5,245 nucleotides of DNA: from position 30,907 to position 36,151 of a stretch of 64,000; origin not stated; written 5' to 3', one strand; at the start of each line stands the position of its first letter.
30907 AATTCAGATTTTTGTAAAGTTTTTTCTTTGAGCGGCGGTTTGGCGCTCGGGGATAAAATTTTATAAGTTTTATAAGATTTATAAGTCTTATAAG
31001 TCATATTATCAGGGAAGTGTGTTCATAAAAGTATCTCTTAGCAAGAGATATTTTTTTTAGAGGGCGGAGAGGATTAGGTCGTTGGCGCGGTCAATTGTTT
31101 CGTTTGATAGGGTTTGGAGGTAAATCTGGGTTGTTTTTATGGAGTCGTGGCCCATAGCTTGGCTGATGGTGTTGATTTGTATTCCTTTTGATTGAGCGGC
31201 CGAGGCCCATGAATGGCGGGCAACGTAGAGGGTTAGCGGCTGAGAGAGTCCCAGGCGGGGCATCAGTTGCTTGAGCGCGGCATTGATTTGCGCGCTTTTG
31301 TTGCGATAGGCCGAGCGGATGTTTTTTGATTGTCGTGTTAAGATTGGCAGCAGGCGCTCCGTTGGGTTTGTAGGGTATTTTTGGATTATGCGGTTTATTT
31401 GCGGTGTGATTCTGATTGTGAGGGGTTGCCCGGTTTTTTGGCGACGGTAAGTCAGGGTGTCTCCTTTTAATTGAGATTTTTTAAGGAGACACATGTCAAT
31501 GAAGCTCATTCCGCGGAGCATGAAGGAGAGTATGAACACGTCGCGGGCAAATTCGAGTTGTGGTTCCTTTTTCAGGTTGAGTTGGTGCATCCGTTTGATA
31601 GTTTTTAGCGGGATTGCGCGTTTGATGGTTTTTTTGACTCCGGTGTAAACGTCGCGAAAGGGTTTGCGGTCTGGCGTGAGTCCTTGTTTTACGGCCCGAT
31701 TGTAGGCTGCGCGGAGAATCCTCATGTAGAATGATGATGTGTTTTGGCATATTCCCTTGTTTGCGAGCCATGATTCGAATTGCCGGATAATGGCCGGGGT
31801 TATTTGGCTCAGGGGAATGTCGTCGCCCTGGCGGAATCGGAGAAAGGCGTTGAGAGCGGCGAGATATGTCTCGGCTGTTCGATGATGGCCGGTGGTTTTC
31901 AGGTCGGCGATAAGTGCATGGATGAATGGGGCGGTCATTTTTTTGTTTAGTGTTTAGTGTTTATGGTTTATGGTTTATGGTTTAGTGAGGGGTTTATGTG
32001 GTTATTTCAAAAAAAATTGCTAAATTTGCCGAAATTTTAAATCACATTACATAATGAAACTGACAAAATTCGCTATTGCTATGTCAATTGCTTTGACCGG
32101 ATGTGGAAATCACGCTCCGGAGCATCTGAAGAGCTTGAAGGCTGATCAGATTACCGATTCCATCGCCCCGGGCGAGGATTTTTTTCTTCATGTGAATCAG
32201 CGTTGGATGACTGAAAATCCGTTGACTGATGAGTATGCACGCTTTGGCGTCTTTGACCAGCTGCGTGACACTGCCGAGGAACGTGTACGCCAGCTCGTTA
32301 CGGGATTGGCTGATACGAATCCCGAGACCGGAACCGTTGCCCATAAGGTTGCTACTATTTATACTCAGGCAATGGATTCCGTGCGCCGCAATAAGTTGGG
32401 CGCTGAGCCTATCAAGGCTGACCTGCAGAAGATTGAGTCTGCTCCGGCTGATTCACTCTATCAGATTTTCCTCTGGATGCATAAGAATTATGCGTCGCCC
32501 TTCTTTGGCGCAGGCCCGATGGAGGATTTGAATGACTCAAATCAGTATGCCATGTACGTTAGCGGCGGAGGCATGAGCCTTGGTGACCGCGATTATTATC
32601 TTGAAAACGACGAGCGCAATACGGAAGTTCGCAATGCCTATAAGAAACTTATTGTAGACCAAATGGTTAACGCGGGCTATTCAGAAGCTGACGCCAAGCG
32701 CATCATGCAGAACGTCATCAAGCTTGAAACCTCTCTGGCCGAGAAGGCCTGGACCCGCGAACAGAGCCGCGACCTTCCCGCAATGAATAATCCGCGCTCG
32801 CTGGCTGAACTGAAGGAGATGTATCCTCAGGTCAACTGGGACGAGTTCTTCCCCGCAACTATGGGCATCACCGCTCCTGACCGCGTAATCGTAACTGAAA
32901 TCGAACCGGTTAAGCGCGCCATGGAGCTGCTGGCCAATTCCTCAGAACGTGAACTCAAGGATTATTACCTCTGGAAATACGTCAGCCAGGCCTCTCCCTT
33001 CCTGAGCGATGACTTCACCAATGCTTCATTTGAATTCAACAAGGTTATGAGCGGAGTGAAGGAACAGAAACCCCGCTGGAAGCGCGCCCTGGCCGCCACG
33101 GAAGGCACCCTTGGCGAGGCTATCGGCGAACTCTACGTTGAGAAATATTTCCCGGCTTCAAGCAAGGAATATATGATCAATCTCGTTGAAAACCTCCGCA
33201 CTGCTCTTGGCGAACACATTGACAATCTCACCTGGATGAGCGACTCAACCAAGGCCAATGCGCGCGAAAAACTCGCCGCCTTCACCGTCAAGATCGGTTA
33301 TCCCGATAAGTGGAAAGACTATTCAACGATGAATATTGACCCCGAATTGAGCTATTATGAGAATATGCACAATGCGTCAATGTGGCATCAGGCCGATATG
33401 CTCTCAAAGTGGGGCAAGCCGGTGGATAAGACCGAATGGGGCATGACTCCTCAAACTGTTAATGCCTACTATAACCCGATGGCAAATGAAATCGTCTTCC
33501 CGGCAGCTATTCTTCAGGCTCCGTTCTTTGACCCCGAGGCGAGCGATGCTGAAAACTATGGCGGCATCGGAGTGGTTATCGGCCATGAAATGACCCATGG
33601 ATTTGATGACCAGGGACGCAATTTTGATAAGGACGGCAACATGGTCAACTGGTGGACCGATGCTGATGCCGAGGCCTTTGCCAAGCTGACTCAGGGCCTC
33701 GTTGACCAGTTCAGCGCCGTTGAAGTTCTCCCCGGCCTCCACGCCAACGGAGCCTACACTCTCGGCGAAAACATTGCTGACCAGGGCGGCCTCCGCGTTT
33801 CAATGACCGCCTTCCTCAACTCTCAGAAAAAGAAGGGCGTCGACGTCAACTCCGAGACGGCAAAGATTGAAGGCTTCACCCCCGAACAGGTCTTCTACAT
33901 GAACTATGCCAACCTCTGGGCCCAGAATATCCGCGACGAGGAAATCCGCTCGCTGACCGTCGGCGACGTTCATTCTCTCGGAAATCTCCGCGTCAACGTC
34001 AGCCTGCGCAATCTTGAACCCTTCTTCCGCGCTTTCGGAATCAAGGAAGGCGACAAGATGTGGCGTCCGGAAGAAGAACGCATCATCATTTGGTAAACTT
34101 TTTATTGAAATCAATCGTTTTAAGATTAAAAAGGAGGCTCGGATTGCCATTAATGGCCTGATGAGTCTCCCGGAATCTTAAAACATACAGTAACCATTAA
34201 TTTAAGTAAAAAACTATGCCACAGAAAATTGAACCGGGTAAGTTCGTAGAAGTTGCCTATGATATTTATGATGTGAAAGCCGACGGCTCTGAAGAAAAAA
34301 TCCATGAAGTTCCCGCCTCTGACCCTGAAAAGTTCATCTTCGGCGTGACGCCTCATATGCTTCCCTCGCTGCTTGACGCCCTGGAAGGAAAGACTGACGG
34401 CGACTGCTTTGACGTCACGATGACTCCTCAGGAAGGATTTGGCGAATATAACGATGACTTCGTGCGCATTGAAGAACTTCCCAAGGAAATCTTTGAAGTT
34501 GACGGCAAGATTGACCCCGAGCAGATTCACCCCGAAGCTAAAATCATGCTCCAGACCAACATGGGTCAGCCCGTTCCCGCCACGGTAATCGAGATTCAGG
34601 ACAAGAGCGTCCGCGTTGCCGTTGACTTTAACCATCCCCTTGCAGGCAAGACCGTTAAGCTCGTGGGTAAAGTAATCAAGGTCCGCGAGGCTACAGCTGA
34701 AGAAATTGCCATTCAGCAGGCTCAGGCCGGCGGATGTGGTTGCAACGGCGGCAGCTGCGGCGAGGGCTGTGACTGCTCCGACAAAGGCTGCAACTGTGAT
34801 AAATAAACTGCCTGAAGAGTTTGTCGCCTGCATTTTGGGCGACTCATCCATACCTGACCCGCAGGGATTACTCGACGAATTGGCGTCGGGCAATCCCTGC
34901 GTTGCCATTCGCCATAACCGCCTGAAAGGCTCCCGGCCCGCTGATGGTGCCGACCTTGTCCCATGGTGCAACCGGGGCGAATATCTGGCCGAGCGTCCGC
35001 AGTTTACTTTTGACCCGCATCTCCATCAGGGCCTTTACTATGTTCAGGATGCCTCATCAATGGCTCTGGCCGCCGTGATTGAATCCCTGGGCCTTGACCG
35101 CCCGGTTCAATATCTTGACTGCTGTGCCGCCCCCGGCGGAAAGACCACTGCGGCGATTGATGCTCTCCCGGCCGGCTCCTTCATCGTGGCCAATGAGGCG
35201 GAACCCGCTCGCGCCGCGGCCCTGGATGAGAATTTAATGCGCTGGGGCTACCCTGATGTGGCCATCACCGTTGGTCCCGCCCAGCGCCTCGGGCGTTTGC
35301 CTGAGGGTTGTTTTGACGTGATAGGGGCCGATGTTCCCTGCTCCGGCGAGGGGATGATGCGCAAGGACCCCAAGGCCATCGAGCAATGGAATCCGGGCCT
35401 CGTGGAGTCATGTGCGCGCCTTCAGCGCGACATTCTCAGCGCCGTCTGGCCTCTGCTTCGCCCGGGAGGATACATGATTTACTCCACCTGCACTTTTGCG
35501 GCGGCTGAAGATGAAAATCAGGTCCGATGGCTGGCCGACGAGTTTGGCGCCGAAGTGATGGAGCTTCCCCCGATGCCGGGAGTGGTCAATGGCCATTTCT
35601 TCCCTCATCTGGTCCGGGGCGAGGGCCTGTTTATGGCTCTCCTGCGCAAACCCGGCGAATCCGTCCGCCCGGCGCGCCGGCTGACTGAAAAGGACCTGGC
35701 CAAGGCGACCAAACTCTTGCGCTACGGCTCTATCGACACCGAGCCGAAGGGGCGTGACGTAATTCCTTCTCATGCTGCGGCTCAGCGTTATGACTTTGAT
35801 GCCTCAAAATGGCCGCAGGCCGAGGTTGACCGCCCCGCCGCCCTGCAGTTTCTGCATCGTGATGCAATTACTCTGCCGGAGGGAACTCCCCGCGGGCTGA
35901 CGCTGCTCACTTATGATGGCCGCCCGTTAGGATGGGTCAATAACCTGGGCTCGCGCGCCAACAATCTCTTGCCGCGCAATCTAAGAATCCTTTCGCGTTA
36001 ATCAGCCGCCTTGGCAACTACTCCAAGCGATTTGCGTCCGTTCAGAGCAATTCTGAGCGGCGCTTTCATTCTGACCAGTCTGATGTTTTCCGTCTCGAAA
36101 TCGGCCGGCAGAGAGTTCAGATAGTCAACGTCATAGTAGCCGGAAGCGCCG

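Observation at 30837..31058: Phase-variable (invertible) capsule promoter flanked by perfect 29-bp inverted repeats and abutting its tyrosine recombinase; ON in this assembly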

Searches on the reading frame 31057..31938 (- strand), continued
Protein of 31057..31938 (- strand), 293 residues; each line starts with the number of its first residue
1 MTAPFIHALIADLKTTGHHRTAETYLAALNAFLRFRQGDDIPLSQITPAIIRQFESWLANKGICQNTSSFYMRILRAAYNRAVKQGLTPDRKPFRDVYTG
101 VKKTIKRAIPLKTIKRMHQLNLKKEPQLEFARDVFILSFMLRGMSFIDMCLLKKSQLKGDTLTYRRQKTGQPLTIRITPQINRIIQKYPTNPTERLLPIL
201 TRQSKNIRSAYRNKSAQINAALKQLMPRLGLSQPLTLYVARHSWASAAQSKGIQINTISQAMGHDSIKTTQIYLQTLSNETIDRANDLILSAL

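Call 50: find_encoding_contigs(protein=P0122, flank=1500, max_places=10)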
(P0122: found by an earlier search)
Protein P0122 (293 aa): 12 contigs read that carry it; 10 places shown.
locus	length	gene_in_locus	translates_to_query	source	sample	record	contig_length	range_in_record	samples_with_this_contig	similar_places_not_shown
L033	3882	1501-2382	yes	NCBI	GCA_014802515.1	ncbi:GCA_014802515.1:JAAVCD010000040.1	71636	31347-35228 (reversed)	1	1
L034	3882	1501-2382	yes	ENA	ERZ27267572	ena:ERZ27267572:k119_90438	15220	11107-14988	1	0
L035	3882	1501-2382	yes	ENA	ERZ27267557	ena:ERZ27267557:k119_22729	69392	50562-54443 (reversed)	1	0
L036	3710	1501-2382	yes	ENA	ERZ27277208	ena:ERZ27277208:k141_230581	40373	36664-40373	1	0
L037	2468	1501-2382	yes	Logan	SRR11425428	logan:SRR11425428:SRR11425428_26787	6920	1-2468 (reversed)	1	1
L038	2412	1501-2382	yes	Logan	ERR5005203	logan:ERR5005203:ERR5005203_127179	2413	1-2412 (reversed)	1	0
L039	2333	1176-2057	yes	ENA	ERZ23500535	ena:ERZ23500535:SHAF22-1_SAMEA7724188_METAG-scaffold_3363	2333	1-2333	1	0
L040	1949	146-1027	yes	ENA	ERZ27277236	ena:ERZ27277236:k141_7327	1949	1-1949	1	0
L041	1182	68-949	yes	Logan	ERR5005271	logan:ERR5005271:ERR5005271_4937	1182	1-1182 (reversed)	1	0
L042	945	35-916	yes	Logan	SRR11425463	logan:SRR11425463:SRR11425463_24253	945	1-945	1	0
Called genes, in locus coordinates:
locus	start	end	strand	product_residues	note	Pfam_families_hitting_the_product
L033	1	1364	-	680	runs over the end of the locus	PF05649:Peptidase_M13_N, PF01431:Peptidase_M13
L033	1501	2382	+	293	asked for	PF13102:Phage_int_SAM_5, PF00589:Phage_integrase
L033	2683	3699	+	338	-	-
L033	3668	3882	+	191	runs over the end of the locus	-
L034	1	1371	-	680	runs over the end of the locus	PF05649:Peptidase_M13_N, PF01431:Peptidase_M13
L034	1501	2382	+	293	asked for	PF13102:Phage_int_SAM_5, PF00589:Phage_integrase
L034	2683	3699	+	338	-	-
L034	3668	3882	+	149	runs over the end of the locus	?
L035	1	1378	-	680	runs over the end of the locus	PF05649:Peptidase_M13_N, PF01431:Peptidase_M13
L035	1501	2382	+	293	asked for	PF13102:Phage_int_SAM_5, PF00589:Phage_integrase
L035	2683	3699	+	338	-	-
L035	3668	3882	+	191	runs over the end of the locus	-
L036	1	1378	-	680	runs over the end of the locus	PF05649:Peptidase_M13_N, PF01431:Peptidase_M13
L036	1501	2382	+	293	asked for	PF13102:Phage_int_SAM_5, PF00589:Phage_integrase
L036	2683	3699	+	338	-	-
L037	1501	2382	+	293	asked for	PF13102:Phage_int_SAM_5, PF00589:Phage_integrase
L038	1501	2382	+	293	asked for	PF13102:Phage_int_SAM_5, PF00589:Phage_integrase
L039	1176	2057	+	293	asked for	PF13102:Phage_int_SAM_5, PF00589:Phage_integrase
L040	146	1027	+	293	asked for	PF13102:Phage_int_SAM_5, PF00589:Phage_integrase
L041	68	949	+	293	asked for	PF13102:Phage_int_SAM_5, PF00589:Phage_integrase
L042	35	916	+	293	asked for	PF13102:Phage_int_SAM_5, PF00589:Phage_integrase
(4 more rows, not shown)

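Call 51: find_encoding_contigs(protein=P0127, flank=1500, max_places=10)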
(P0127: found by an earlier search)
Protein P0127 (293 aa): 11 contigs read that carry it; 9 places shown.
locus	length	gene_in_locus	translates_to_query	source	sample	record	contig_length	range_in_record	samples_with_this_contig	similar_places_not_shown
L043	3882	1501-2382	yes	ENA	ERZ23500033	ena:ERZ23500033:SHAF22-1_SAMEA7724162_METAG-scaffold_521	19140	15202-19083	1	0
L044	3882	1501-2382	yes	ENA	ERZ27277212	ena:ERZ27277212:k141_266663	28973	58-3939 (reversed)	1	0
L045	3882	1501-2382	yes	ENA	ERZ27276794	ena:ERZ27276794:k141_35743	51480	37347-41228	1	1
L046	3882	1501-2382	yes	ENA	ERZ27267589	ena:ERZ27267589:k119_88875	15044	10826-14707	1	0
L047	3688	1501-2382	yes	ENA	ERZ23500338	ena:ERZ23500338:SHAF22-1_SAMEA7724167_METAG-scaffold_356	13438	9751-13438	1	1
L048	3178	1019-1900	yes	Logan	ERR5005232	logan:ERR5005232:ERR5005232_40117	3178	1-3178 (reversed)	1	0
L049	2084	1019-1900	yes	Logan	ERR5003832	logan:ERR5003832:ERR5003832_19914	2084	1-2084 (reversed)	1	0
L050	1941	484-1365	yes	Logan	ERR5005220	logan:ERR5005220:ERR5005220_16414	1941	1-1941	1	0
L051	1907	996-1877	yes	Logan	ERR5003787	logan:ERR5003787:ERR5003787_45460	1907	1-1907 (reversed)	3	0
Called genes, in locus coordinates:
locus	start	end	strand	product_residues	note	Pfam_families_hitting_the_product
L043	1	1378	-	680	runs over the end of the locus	PF05649:Peptidase_M13_N, PF01431:Peptidase_M13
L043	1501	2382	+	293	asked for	PF13102:Phage_int_SAM_5, PF00589:Phage_integrase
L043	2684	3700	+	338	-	-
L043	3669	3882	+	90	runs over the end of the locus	?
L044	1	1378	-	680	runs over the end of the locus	PF05649:Peptidase_M13_N, PF01431:Peptidase_M13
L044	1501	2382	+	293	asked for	PF13102:Phage_int_SAM_5, PF00589:Phage_integrase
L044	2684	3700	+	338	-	-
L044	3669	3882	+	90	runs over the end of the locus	?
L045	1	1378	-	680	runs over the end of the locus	PF05649:Peptidase_M13_N, PF01431:Peptidase_M13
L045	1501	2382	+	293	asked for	PF13102:Phage_int_SAM_5, PF00589:Phage_integrase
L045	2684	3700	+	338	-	-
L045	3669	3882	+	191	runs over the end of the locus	-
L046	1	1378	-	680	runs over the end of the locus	PF05649:Peptidase_M13_N, PF01431:Peptidase_M13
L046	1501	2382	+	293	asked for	PF13102:Phage_int_SAM_5, PF00589:Phage_integrase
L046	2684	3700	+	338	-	-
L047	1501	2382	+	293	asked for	PF13102:Phage_int_SAM_5, PF00589:Phage_integrase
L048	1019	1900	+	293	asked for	PF13102:Phage_int_SAM_5, PF00589:Phage_integrase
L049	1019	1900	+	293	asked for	PF13102:Phage_int_SAM_5, PF00589:Phage_integrase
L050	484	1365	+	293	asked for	PF13102:Phage_int_SAM_5, PF00589:Phage_integrase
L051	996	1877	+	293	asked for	PF13102:Phage_int_SAM_5, PF00589:Phage_integrase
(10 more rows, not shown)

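Call 55: list_cluster_members(proteins=[L017:2228-3433:-, L017:1269-1799:-, P0024, P0004])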
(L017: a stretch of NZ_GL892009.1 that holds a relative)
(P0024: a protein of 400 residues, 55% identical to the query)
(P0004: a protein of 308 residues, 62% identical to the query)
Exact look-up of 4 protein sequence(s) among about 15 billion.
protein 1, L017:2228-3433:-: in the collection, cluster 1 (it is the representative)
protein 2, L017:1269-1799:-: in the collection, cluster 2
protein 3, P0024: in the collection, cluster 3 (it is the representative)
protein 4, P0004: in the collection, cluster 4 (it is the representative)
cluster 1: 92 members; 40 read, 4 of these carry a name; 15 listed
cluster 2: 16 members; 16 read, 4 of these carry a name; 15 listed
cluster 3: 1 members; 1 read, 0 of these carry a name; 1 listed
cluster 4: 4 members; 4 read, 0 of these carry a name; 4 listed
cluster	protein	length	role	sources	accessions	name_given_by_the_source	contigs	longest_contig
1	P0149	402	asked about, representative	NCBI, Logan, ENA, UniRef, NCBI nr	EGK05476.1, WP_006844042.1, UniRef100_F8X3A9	tyrosine-type recombinase/integrase [Dysgonomonas mossii] | Phage integrase SAM-like domain-containing protein n=1 Tax=Dysgonomonas mossii DSM 22836 ... | site-specific integrase [Dysgonomonas mossii]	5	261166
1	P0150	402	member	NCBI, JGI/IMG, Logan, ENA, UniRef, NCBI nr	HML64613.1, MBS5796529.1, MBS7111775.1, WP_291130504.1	MAG TPA: site-specific integrase [Dysgonomonas sp.] | tyrosine-type recombinase/integrase n=1 Tax=Dysgonomonas TaxID=156973 RepID=UPI001D37F995 | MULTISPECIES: site-specific integrase [Dysgonomonas]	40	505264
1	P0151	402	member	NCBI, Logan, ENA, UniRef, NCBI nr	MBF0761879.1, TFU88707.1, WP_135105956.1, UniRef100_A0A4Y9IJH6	site-specific integrase [Dysgonomonas mossii] | Site-specific integrase n=1 Tax=Dysgonomonas mossii TaxID=163665 RepID=A0A4Y9IJH6_9BACT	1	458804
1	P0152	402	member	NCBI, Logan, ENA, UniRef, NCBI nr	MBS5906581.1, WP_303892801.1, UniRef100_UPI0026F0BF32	MAG: site-specific integrase [Dysgonomonas mossii] | tyrosine-type recombinase/integrase n=1 Tax=Dysgonomonas mossii TaxID=163665 ... | site-specific integrase [Dysgonomonas mossii]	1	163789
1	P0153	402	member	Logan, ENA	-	-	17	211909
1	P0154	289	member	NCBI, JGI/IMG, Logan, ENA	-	-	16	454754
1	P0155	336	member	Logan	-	-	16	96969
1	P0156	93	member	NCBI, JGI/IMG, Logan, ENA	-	-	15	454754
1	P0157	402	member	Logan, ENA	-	-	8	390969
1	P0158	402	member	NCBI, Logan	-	-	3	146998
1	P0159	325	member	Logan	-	-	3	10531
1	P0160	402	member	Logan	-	-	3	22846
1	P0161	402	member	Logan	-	-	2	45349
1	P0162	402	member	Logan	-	-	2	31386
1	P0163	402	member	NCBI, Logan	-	-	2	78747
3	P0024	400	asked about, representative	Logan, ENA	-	-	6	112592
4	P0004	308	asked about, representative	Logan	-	-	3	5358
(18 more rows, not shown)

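Call 56: find_encoding_contigs(protein=P0150, flank=1500, max_places=10)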
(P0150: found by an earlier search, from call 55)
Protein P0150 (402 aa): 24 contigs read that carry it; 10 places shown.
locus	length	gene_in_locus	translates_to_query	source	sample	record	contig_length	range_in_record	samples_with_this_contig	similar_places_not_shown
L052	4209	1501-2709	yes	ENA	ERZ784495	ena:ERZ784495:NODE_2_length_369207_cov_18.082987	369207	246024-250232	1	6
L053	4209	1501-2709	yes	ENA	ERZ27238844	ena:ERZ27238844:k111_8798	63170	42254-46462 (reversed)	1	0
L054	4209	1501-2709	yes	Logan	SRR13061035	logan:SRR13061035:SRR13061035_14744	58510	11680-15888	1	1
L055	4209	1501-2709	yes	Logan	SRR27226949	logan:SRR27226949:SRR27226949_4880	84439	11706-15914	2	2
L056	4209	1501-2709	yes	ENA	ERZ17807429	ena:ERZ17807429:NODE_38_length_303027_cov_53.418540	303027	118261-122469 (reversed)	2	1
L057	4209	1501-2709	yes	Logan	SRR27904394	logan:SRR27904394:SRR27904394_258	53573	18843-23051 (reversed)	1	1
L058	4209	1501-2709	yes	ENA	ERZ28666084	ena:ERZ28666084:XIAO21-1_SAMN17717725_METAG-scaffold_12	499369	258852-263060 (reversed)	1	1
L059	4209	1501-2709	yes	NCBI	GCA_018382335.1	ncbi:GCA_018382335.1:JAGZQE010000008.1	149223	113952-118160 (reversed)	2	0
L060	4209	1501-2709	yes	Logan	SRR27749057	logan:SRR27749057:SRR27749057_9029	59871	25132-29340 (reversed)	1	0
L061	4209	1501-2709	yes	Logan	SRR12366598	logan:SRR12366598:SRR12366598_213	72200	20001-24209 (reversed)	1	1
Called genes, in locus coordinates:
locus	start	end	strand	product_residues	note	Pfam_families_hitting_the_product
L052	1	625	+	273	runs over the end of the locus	PF04069:OpuAC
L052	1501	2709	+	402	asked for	PF00589:Phage_integrase (faint), PF13102:Phage_int_SAM_5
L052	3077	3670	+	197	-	PF02357:NusG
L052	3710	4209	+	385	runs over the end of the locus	PF00953:Glycos_transf_4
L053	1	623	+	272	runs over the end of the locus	PF04069:OpuAC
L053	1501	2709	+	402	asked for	PF00589:Phage_integrase (faint), PF13102:Phage_int_SAM_5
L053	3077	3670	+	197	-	PF02357:NusG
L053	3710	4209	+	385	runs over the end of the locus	PF00953:Glycos_transf_4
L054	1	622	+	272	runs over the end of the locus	PF04069:OpuAC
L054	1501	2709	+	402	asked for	PF00589:Phage_integrase (faint), PF13102:Phage_int_SAM_5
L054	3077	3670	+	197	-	PF02357:NusG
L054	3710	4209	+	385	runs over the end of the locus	PF00953:Glycos_transf_4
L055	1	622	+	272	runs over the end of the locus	PF04069:OpuAC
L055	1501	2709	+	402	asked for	PF00589:Phage_integrase (faint), PF13102:Phage_int_SAM_5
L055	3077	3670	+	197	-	PF02357:NusG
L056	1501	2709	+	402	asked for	PF00589:Phage_integrase (faint), PF13102:Phage_int_SAM_5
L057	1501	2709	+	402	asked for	PF00589:Phage_integrase (faint), PF13102:Phage_int_SAM_5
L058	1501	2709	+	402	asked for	PF00589:Phage_integrase (faint), PF13102:Phage_int_SAM_5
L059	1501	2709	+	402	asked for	PF00589:Phage_integrase (faint), PF13102:Phage_int_SAM_5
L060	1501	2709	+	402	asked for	PF00589:Phage_integrase (faint), PF13102:Phage_int_SAM_5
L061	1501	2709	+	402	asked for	PF00589:Phage_integrase (faint), PF13102:Phage_int_SAM_5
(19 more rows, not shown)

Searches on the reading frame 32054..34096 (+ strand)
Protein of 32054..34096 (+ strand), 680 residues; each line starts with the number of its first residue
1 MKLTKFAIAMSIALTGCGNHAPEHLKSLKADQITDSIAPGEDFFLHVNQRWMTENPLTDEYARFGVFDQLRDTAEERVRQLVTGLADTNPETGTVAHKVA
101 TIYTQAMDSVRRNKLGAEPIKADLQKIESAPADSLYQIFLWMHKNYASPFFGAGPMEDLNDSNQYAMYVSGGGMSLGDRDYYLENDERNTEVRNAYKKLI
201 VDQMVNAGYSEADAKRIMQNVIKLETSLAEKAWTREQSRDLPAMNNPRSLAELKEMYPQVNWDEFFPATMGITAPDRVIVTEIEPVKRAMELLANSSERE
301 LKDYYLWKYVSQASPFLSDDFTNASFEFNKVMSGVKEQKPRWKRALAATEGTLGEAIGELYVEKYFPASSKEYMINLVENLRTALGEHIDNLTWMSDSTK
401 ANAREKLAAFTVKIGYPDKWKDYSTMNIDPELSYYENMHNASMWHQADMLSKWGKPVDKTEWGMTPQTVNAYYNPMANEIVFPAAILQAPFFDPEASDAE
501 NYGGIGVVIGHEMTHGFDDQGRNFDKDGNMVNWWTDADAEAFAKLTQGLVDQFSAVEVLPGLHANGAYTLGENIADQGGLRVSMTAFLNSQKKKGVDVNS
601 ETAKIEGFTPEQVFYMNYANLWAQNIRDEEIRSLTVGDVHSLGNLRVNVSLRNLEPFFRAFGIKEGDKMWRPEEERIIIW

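Call 4: search_protein_families(library=pfam, proteins=[window:32054-34096:+])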
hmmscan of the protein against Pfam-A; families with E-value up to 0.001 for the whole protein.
window:32054-34096:+ (680 aa): 2 families
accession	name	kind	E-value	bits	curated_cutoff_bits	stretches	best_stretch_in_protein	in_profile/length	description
PF05649.18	Peptidase_M13_N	-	3e-114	382.8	32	1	39-417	1-381/381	Peptidase family M13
PF01431.27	Peptidase_M13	-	1.3e-69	234.4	24.5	1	470-676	1-204/205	Peptidase family M13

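Call 5: search_protein_families(library=ncbifam, proteins=[window:32054-34096:+])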
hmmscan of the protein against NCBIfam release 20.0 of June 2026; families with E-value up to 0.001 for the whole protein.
window:32054-34096:+ (680 aa): 1 family
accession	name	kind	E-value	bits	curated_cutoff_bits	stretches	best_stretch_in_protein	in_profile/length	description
NF052391.1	endpepPepOLacoc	equivalog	3.6e-117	392.6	1000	1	41-680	6-627/627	endopeptidase PepO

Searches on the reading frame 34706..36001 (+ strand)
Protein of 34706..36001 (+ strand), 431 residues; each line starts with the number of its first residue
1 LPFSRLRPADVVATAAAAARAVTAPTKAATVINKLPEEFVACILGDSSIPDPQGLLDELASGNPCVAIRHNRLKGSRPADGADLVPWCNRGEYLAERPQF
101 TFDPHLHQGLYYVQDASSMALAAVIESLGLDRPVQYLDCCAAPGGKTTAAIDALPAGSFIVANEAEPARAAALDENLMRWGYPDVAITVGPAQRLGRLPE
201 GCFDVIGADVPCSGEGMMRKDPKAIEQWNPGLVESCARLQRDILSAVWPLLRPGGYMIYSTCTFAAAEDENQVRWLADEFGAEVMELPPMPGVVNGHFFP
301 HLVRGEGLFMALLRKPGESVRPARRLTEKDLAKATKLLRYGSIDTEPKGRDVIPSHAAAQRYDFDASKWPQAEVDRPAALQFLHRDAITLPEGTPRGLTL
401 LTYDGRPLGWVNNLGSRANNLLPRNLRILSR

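Call 4: search_protein_families(library=pfam, proteins=[window:34706-36001:+])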
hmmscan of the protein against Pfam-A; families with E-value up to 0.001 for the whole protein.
window:34706-36001:+ (431 aa): 3 families
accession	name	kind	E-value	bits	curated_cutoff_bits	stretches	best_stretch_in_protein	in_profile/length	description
PF01189.24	Methyltr_RsmB-F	-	4e-33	115.2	27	1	136-313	12-198/199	16S rRNA methyltransferase RsmB/F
PF13636.12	Methyltranf_PUA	-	1.4e-14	54.3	27.6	1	379-428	1-49/49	RNA-binding PUA-like domain of methyltransferase RsmF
PF17125.10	Methyltr_RsmF_N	-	9.1e-11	42.5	34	1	55-116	20-86/86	N-terminal domain of 16S rRNA methyltransferase RsmF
